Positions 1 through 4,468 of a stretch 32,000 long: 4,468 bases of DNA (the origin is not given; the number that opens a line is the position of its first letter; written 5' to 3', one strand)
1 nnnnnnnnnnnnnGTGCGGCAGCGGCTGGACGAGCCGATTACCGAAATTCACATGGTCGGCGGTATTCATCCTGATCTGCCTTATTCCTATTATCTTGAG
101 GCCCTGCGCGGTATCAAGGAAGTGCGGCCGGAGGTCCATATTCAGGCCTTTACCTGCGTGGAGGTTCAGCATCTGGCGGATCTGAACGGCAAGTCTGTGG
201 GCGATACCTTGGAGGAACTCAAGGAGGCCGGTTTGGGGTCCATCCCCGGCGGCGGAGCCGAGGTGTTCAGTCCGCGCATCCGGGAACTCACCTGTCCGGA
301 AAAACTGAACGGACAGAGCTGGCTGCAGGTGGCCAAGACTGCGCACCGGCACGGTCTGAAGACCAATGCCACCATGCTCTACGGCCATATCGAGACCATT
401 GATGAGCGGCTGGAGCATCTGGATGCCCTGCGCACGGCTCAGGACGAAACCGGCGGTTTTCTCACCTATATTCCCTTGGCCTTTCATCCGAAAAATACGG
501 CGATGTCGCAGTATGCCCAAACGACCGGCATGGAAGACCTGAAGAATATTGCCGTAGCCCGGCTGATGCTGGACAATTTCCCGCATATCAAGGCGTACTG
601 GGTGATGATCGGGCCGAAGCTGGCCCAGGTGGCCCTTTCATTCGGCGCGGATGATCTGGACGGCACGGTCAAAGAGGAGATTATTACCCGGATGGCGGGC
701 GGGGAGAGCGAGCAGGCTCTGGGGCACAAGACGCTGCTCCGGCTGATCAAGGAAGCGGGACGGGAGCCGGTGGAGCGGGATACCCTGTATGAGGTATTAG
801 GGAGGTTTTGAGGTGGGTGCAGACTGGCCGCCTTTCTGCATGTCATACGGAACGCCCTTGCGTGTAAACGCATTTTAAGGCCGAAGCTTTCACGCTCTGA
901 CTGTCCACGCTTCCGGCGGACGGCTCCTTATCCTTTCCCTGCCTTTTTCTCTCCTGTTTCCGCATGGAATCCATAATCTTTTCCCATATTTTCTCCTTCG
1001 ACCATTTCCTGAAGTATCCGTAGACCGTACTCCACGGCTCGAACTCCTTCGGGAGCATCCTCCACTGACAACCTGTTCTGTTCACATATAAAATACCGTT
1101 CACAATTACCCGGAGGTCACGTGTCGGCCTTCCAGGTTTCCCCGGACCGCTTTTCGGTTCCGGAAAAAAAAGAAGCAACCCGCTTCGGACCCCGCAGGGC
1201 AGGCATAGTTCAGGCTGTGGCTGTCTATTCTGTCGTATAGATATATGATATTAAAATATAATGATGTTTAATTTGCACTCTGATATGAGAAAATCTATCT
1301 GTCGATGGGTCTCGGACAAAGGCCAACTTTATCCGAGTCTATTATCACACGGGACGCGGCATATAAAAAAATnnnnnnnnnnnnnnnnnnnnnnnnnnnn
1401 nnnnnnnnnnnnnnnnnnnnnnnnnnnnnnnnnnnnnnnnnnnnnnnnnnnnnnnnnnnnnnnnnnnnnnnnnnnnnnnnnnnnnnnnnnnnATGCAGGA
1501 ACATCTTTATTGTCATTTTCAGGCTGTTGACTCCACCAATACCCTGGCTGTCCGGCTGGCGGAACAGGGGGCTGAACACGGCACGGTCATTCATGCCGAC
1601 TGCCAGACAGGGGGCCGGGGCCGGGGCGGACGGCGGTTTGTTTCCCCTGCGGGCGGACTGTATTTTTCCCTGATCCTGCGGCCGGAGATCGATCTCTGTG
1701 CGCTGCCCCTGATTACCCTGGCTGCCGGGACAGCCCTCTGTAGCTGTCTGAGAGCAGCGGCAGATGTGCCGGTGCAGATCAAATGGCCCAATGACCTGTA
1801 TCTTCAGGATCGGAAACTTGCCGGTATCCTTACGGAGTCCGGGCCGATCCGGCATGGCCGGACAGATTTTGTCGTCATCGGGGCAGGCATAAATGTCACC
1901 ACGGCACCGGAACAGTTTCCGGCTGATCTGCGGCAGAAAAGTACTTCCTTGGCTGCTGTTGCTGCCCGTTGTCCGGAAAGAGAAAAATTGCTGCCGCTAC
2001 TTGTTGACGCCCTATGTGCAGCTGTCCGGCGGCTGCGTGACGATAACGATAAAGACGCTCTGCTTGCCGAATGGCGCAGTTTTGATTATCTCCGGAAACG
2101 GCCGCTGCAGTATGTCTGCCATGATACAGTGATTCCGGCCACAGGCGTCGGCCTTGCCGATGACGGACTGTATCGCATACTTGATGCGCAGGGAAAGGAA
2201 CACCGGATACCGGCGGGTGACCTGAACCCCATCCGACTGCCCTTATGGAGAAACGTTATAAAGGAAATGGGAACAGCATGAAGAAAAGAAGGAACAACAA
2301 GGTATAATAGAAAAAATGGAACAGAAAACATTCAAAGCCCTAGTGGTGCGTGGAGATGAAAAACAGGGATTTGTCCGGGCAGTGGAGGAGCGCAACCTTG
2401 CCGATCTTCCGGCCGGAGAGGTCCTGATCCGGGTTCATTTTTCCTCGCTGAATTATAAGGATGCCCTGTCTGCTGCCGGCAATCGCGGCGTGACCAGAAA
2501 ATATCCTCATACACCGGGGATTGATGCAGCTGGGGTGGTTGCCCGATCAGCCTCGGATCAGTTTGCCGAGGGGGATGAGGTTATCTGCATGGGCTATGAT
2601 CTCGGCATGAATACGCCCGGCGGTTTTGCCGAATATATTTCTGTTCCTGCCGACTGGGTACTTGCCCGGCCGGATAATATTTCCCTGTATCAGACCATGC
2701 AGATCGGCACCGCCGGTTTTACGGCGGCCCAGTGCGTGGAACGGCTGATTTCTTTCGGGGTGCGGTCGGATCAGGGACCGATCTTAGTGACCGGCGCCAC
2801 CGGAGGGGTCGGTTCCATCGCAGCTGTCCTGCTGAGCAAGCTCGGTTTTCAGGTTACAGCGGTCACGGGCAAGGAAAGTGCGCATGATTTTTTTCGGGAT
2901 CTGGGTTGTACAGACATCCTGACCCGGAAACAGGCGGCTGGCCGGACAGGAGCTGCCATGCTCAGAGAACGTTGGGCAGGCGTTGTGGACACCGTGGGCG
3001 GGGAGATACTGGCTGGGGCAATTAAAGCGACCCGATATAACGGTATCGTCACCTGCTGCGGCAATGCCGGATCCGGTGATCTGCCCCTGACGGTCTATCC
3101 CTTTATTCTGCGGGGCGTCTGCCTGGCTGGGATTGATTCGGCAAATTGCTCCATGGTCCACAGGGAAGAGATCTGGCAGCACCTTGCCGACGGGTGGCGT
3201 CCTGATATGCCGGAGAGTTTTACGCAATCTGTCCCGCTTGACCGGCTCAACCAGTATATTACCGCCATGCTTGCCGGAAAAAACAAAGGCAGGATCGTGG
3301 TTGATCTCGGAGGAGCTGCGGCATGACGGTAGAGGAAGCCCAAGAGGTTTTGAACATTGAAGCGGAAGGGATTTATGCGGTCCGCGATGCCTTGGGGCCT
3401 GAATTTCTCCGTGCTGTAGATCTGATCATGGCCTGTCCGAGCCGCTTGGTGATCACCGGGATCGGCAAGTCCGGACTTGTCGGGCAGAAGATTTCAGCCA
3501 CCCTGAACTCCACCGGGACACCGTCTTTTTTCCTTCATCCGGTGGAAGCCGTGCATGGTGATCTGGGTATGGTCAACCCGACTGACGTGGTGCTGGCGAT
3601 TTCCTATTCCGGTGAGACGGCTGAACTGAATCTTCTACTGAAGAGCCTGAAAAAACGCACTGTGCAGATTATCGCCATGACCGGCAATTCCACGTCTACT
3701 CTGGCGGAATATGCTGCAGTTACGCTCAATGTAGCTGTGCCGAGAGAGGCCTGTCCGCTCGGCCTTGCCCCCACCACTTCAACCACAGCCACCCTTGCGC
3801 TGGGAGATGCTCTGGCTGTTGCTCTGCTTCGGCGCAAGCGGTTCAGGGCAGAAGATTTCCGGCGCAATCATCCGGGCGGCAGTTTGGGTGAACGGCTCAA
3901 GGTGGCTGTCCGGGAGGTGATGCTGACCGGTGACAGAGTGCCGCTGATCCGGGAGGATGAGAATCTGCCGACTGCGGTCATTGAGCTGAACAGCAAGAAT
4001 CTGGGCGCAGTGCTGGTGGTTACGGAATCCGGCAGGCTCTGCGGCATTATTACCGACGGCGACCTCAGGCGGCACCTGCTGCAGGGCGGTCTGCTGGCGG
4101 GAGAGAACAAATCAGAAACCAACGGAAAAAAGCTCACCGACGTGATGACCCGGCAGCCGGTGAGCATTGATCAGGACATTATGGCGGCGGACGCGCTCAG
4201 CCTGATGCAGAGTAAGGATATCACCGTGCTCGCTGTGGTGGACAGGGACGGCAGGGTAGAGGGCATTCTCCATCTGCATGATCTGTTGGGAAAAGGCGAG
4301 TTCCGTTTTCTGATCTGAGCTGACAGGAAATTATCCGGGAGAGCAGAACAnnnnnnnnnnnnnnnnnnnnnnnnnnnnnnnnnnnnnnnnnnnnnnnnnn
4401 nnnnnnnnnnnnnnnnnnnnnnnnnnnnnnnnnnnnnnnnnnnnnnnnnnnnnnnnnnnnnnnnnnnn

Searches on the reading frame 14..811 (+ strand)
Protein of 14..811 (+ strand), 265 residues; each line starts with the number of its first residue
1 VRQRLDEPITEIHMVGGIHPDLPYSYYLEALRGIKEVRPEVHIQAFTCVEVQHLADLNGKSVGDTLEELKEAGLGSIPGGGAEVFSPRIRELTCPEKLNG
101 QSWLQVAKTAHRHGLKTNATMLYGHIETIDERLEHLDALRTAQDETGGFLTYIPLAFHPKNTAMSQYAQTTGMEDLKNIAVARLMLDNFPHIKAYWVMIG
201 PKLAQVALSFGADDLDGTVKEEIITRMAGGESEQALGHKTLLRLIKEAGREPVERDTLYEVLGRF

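Call 74: search_protein_families(library=pfam, proteins=[window:14-811:+], max_evalue=0.001)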
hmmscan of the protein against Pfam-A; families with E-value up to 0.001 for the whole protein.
window:14-811:+ (265 aa): 2 families
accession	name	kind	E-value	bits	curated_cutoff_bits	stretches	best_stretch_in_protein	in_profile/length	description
PF19288.4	CofH_C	-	3.5e-18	66.1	27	1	148-261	3-118/125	CofH/MqnC C-terminal region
PF04055.27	Radical_SAM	-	2.6e-08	34.7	29.5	1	8-138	45-165/166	Radical SAM superfamily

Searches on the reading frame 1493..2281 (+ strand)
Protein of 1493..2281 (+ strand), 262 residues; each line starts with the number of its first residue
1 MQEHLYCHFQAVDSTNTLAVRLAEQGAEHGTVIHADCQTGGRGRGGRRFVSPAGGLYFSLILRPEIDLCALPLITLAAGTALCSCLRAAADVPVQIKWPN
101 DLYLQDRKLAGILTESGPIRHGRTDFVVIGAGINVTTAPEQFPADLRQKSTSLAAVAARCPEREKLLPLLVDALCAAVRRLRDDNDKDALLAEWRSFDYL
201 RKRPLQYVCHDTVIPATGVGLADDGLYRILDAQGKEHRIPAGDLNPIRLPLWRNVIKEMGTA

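Call 74: search_protein_families(library=pfam, proteins=[window:1493-2281:+], max_evalue=0.001)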
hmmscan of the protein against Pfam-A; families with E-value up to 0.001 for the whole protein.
window:1493-2281:+ (262 aa): 2 families
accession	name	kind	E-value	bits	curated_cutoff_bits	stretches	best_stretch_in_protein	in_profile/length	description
PF03099.24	BPL_LplA_LipB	-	3e-25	89.1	21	1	11-134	4-133/133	Biotin/lipoate A/B protein ligase family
PF16917.10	BPL_LplA_LipB_2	-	2.9e-05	24.1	27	1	54-195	40-182/183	Biotin/lipoate A/B protein ligase family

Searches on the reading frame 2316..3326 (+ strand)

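Call 74: search_protein_families(library=pfam, proteins=[window:2316-3326:+], max_evalue=0.001)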
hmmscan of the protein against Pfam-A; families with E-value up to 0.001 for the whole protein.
window:2316-3326:+ (336 aa): 2 families
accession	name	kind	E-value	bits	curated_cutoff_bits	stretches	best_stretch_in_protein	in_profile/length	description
PF08240.17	ADH_N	-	9.4e-16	58.4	23.5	1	33-120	2-104/104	Alcohol dehydrogenase GroES-like domain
PF00107.32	ADH_zinc_N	-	8.1e-12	45.7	31.8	1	164-277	1-116/129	Zinc-binding dehydrogenase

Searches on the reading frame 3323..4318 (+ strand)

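Call 74: search_protein_families(library=pfam, proteins=[window:3323-4318:+], max_evalue=0.001)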
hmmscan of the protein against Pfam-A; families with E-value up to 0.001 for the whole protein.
window:3323-4318:+ (331 aa): 2 families
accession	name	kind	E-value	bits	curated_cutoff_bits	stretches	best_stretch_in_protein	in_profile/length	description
PF01380.27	SIS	-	6.8e-31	107.2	25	1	36-167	2-131/131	SIS domain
PF00571.33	CBS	-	3.3e-22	79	24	2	272-322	2-52/57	CBS domain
